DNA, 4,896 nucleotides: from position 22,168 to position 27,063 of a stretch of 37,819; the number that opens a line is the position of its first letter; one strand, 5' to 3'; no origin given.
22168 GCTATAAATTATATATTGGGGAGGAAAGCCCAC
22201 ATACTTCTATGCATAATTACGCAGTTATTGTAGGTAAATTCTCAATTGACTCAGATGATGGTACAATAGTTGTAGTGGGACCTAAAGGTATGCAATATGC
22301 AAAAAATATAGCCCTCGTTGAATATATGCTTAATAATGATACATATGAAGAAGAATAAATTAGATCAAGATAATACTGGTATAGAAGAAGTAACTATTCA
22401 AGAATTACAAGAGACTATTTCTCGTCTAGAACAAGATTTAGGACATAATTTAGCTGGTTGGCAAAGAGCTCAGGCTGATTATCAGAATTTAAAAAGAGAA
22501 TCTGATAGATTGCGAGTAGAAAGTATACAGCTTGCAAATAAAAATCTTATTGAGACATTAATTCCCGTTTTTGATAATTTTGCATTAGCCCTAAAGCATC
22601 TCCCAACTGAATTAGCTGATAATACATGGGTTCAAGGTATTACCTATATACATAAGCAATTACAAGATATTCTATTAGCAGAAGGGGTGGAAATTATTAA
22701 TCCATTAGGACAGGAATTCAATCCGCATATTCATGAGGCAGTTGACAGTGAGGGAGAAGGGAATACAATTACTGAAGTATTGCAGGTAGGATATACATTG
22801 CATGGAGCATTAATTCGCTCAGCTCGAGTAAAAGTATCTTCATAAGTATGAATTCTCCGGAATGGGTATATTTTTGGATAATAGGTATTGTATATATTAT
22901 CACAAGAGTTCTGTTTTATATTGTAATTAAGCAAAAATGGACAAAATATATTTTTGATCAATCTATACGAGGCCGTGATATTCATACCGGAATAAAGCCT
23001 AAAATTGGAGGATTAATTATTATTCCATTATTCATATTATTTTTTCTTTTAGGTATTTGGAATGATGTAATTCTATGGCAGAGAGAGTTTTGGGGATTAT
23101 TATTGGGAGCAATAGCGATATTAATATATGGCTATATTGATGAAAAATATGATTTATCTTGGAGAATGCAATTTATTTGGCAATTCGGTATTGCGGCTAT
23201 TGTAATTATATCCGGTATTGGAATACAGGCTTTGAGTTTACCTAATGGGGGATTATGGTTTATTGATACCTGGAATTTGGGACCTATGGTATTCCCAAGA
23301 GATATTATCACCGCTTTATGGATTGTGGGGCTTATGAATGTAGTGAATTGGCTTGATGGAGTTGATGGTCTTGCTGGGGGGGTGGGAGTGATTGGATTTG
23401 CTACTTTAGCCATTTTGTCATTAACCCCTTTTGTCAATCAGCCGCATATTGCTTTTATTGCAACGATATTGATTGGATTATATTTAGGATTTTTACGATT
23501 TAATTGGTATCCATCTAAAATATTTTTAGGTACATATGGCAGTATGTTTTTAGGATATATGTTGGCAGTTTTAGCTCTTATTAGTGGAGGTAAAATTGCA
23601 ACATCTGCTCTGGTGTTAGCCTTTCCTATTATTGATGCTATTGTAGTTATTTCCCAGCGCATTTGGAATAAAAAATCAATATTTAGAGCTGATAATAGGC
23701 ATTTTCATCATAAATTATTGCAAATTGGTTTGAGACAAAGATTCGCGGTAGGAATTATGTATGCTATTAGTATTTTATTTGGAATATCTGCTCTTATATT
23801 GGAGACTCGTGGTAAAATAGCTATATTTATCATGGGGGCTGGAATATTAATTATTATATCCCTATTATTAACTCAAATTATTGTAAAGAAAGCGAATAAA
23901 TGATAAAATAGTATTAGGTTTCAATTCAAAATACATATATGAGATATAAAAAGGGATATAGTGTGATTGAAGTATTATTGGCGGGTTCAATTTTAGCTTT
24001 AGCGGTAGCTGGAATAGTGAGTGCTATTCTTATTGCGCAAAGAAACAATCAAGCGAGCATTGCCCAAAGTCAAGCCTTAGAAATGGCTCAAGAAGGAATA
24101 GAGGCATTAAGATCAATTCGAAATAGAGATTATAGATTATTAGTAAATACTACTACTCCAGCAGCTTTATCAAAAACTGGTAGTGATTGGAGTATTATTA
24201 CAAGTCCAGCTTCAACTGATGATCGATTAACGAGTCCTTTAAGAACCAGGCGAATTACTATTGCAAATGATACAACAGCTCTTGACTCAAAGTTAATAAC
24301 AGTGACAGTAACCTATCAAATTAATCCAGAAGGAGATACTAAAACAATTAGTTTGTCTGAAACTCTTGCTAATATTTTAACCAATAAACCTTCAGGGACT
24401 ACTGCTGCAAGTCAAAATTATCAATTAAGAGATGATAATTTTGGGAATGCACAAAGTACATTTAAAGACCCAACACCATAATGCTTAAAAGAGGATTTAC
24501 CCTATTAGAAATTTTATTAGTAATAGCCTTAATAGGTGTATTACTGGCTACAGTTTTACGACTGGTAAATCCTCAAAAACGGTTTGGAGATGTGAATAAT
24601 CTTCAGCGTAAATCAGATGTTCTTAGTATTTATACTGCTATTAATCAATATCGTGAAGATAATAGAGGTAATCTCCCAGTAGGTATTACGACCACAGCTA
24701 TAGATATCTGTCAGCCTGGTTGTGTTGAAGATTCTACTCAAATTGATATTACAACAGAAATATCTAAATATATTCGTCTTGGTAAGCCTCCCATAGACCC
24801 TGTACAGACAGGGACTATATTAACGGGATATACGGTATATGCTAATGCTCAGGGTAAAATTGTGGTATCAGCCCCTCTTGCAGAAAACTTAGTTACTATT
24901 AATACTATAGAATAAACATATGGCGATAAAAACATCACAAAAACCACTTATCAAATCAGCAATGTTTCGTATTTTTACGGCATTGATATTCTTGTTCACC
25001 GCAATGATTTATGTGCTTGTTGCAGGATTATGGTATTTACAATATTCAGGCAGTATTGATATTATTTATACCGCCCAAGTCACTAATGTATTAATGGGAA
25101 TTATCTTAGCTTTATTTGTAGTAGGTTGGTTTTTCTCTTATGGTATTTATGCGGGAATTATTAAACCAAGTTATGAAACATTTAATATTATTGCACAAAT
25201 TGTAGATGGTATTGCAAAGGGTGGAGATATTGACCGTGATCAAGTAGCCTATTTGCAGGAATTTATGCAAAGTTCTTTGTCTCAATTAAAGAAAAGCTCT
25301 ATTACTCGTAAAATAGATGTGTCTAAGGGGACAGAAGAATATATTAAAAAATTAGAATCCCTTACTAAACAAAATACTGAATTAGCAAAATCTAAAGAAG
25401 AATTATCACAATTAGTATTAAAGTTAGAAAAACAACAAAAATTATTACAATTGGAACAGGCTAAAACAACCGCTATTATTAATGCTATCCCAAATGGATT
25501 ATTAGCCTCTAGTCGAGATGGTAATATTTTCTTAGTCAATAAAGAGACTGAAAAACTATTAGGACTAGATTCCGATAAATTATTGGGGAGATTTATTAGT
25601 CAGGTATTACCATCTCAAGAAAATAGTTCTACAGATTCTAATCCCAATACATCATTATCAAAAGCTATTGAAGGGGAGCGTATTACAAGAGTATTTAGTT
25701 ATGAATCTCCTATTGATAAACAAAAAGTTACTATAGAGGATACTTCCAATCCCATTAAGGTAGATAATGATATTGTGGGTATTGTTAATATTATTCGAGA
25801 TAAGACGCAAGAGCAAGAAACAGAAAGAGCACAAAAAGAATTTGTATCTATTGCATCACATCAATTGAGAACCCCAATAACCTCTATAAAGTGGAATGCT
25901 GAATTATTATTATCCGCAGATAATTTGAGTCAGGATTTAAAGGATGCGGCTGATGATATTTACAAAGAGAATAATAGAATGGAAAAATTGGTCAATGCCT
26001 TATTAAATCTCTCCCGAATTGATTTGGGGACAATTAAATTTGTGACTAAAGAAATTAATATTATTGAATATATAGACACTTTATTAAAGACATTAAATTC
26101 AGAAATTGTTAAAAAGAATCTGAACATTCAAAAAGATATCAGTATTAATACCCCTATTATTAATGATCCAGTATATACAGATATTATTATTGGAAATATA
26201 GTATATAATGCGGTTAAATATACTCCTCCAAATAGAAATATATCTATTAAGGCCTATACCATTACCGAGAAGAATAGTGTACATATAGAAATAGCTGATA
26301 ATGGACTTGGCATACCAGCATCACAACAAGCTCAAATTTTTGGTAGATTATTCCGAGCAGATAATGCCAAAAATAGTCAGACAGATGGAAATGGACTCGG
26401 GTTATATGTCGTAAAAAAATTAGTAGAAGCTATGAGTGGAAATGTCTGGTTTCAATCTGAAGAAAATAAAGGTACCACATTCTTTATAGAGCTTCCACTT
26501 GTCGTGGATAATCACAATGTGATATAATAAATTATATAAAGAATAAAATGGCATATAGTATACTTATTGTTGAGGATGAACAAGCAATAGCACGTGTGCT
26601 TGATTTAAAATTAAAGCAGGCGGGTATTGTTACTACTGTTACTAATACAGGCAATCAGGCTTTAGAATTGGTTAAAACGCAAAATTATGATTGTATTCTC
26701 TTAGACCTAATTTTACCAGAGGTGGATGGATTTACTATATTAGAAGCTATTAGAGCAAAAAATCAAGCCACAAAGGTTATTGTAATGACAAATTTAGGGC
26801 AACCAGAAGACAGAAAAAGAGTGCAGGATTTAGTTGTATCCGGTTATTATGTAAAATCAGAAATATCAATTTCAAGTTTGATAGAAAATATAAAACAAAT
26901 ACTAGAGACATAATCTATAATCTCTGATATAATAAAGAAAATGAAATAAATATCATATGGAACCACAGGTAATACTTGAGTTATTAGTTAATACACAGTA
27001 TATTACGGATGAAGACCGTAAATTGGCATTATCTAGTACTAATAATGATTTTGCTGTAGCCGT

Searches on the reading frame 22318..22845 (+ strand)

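Call 94: search_protein_families(library=pfam, proteins=[window:22318-22845:+], max_evalue=0.001)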
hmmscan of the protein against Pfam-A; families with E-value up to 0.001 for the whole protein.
window:22318-22845:+ (175 aa): 1 family
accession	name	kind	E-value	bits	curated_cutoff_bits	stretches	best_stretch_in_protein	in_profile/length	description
PF01025.24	GrpE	-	4.2e-37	127.8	25.8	1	23-174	9-164/165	GrpE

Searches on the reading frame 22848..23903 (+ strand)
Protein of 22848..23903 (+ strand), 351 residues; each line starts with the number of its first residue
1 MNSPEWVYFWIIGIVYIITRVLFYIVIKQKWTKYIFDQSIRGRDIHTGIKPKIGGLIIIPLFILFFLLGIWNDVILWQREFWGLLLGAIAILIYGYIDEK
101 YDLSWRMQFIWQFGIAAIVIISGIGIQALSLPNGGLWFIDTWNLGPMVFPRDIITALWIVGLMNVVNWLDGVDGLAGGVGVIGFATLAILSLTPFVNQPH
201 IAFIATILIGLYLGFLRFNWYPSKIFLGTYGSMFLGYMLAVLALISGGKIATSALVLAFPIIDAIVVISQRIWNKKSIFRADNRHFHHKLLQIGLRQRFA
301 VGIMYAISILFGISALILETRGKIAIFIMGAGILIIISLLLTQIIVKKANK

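Call 76: search_protein_families(library=pfam, proteins=[window:22848-23903:+], max_evalue=0.0001)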
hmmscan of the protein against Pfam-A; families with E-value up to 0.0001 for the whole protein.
window:22848-23903:+ (351 aa): 1 family
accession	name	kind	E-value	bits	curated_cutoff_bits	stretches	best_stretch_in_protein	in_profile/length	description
PF00953.26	Glycos_transf_4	-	3.9e-34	118.4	27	1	82-246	2-159/160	Glycosyl transferase family 4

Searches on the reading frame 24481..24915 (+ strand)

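Call 94: search_protein_families(library=pfam, proteins=[window:24481-24915:+], max_evalue=0.001)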
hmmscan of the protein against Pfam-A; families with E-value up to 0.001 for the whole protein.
window:24481-24915:+ (144 aa): 1 family
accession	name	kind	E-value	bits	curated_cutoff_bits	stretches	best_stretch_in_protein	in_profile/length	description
PF07963.17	N_methyl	-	1.8e-05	24.6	21.2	1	3-25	4-26/27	Prokaryotic N-terminal methylation motif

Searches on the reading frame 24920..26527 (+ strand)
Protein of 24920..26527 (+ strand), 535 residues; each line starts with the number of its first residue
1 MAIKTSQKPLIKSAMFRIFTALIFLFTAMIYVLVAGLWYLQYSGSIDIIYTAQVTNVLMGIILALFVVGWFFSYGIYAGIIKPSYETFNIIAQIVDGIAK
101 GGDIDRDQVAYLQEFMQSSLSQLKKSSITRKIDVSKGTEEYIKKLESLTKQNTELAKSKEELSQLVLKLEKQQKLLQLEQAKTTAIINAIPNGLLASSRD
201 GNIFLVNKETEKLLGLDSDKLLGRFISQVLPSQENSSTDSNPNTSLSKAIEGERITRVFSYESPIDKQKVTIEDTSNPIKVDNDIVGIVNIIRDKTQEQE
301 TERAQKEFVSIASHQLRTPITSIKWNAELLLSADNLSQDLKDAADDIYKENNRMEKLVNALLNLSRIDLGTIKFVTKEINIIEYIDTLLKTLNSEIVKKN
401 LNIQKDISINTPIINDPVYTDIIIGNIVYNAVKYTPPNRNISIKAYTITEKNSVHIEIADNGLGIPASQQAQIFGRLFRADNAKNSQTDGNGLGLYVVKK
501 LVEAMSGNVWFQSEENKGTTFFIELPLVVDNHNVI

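Call 76: search_protein_families(library=pfam, proteins=[window:24920-26527:+], max_evalue=0.0001)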
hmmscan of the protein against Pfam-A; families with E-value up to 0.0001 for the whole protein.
window:24920-26527:+ (535 aa): 4 families
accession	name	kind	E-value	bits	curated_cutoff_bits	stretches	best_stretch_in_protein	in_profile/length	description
PF02518.31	HATPase_c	-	1.4e-26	93.5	26.4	1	422-527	8-109/111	Histidine kinase-, DNA gyrase B-, and HSP90-like ATPase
PF00512.31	HisKA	-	5.6e-17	62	26.9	1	304-369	1-65/66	His Kinase A (phospho-acceptor) domain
PF00989.32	PAS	-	1.1e-07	32.3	22.6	1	185-293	5-111/113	PAS fold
PF08448.16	PAS_4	-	1.5e-07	32.1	23.1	1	188-299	2-109/110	PAS fold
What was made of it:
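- On Lia system (LiaFSR-LiaIH): The only histidine kinase/receiver pair (PAS-HisKA plus a receiver-only protein, 24920-26913) lies in a pilus cluster (call 76).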

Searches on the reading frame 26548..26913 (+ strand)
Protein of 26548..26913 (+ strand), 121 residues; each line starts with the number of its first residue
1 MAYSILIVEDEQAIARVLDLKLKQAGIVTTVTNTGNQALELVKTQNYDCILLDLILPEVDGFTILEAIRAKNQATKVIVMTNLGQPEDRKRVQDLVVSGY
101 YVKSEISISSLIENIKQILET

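Call 76: search_protein_families(library=pfam, proteins=[window:26548-26913:+], max_evalue=0.0001)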
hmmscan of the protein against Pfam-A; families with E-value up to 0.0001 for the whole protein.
window:26548-26913:+ (121 aa): 1 family
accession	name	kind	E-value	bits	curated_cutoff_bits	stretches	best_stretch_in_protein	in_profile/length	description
PF00072.30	Response_reg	-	5.6e-23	81.7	30.2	1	5-113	1-108/111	Response regulator receiver domain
